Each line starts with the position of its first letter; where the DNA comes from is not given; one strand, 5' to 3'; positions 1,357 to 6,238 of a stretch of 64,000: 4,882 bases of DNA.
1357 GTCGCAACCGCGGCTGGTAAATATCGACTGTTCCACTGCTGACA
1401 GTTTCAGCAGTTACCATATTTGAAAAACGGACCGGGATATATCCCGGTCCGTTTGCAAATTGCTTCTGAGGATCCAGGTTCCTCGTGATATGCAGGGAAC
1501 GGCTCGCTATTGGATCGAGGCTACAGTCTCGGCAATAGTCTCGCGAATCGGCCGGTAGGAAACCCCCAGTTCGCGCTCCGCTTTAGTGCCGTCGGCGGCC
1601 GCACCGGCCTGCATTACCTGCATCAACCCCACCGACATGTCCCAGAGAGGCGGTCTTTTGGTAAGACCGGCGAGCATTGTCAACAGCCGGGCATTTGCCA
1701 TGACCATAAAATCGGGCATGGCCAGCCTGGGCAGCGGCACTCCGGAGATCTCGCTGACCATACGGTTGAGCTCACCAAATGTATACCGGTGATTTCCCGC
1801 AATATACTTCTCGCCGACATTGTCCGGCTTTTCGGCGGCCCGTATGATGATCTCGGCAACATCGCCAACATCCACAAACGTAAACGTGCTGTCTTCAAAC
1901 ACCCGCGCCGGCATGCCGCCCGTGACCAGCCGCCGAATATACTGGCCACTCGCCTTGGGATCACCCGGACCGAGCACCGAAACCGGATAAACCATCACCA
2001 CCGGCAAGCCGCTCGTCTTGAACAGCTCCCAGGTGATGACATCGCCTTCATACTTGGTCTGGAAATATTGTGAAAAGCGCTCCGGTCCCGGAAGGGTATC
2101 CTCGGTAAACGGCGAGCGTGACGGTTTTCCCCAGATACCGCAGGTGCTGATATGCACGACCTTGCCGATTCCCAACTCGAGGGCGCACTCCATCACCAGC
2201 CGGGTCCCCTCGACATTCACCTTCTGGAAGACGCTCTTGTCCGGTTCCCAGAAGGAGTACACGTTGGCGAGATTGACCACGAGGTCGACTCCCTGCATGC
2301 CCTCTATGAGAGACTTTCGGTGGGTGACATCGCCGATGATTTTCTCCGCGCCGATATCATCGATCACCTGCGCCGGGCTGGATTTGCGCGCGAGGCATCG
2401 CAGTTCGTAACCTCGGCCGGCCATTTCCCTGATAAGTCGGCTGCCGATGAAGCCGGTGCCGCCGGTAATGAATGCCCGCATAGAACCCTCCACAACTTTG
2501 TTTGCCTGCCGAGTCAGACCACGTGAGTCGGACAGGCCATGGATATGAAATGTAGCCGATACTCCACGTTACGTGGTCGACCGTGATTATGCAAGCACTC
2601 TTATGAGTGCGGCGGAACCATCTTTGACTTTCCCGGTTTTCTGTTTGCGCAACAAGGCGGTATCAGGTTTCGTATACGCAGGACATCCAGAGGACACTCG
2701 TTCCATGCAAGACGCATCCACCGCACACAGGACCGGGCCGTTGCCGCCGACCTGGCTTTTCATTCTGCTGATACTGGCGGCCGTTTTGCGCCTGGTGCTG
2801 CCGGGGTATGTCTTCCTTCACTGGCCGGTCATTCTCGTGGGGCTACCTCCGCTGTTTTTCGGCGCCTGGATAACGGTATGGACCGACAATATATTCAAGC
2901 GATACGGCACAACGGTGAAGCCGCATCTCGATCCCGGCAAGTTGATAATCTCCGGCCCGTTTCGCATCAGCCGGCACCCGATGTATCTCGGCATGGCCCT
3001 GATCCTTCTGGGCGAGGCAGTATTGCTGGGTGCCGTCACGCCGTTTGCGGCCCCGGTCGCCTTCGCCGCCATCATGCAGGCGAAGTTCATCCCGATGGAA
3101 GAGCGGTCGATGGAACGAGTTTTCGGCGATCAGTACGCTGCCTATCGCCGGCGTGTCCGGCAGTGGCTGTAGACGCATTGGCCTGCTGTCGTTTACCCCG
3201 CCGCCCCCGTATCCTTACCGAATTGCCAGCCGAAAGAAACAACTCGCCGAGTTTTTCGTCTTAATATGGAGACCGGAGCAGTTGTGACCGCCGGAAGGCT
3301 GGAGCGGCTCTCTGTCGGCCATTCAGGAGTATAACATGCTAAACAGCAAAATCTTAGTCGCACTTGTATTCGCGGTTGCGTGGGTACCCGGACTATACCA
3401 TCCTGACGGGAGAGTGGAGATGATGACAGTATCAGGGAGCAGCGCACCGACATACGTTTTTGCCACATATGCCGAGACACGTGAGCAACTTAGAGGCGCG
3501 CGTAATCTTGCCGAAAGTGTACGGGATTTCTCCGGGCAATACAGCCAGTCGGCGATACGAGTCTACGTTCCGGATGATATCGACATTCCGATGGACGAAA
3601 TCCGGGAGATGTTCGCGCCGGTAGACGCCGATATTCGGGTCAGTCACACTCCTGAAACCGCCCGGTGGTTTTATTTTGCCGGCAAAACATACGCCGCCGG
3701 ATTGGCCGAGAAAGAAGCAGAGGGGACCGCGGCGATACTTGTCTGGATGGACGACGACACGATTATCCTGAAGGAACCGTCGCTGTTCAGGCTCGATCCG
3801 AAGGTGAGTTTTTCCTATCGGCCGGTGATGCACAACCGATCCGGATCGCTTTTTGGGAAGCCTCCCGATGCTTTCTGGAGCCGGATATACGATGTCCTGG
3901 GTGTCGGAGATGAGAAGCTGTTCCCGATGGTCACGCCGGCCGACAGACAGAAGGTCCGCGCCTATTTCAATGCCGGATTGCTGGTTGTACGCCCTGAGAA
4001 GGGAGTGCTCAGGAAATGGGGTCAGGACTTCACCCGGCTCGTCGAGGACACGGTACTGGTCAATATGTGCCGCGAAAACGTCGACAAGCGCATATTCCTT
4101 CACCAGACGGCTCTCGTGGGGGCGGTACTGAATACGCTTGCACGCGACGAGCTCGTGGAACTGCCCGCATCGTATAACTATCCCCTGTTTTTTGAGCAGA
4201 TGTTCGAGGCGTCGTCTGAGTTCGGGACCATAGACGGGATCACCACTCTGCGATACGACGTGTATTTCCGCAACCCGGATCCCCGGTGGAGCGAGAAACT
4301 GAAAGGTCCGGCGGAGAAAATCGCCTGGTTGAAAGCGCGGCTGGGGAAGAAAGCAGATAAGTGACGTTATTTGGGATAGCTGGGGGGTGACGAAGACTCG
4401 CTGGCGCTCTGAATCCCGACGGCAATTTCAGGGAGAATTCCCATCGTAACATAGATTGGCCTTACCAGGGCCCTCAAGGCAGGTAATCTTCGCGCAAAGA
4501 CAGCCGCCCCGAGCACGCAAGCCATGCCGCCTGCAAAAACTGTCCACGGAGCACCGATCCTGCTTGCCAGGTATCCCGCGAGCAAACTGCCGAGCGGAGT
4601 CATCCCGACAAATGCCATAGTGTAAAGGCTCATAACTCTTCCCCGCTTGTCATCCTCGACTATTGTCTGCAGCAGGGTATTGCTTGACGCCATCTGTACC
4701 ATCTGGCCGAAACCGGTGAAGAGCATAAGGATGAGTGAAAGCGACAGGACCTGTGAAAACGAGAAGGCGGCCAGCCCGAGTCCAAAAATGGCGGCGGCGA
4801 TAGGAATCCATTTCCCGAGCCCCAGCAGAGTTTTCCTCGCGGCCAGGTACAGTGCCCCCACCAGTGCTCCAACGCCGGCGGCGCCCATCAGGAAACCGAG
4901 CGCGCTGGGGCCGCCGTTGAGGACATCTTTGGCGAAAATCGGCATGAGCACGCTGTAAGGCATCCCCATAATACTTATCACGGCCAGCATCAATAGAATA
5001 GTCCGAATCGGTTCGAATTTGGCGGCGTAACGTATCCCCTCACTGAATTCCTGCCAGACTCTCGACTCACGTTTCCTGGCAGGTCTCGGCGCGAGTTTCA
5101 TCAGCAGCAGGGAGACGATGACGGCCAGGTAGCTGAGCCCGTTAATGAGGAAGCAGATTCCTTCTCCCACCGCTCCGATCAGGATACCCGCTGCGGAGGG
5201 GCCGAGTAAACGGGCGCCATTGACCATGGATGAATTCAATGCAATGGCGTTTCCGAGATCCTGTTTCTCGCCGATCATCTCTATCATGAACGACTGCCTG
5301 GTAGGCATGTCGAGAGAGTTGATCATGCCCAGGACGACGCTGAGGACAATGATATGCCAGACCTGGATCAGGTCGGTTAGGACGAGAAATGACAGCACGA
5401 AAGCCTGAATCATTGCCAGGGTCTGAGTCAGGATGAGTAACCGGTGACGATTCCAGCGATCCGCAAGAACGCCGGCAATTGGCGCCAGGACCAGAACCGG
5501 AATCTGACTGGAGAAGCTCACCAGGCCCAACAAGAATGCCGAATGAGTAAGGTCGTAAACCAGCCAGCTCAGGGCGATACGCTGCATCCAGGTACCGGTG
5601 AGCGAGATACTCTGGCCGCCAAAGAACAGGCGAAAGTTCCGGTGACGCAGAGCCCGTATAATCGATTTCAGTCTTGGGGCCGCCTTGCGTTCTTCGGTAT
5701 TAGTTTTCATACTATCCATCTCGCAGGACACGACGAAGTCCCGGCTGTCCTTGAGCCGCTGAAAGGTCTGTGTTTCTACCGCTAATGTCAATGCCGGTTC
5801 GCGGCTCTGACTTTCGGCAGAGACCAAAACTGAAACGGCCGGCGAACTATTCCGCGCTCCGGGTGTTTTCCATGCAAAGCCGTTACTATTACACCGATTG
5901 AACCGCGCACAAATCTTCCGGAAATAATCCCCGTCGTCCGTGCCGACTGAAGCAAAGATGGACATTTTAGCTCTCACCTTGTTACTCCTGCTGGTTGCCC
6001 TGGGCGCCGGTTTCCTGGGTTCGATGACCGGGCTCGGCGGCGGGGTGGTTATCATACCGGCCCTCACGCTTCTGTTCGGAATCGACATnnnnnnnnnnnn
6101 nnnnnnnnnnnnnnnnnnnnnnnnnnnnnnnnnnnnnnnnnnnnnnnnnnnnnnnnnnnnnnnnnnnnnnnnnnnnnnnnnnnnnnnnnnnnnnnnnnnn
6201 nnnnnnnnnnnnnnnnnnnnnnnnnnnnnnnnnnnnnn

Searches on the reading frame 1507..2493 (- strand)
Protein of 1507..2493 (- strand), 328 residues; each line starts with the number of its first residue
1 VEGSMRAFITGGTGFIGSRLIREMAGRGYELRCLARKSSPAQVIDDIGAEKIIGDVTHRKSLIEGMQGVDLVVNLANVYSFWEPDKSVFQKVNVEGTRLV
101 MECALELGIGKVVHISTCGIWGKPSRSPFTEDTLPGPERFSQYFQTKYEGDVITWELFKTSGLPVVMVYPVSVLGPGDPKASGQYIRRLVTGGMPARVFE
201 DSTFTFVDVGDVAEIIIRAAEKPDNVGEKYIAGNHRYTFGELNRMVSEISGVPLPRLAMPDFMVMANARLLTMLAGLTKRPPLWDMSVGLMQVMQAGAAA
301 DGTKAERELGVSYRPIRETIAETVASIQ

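Call 47: search_protein_families(library=pfam, proteins=[window:1507-2493:-], max_evalue=0.00001)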
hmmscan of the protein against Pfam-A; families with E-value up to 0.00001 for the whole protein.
window:1507-2493:- (328 aa): 8 families
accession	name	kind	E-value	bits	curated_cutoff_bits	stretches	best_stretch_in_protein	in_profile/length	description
PF01370.27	Epimerase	-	2.4e-35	122.5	20.9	1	8-230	2-237/240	NAD dependent epimerase/dehydratase family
PF01073.25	3Beta_HSD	-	2.2e-19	70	22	1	9-236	2-246/280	3-beta hydroxysteroid dehydrogenase/isomerase family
PF16363.11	GDP_Man_Dehyd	-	6.6e-16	59.1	27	1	8-244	1-260/332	GDP-mannose 4,6 dehydratase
PF07993.18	NAD_binding_4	-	2.3e-14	53.6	20.1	1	66-181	86-213/258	Male sterility protein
PF13460.12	NAD_binding_10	-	6.5e-13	49.4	27.2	1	11-186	1-155/184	NAD(P)H-binding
PF04321.23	RmlD_sub_bind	-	4.3e-11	42.9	27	1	5-225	1-202/287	RmlD substrate binding domain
PF05368.20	NmrA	-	5.6e-09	36.5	27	1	8-111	6-101/298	NmrA-like family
PF02719.21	Polysacc_synt_2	-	5.3e-08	32.8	20.2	1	8-117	2-128/293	Polysaccharide biosynthesis protein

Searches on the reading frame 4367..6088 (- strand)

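Call 47: search_protein_families(library=pfam, proteins=[window:4367-6088:-], max_evalue=0.00001)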
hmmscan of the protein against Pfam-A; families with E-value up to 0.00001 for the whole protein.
window:4367-6088:- (573 aa): 3 families
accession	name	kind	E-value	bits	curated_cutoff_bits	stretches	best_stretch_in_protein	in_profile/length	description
PF05977.19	MFS_3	-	1.9e-65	221.7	27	1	146-538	6-398/524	Transmembrane secretion effector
PF07690.21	MFS_1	-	7.3e-37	127.5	33.4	2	156-415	2-258/347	Major Facilitator Superfamily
PF13347.12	MFS_2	-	4.1e-12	45.8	27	1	125-307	197-384/427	MFS/sugar transport protein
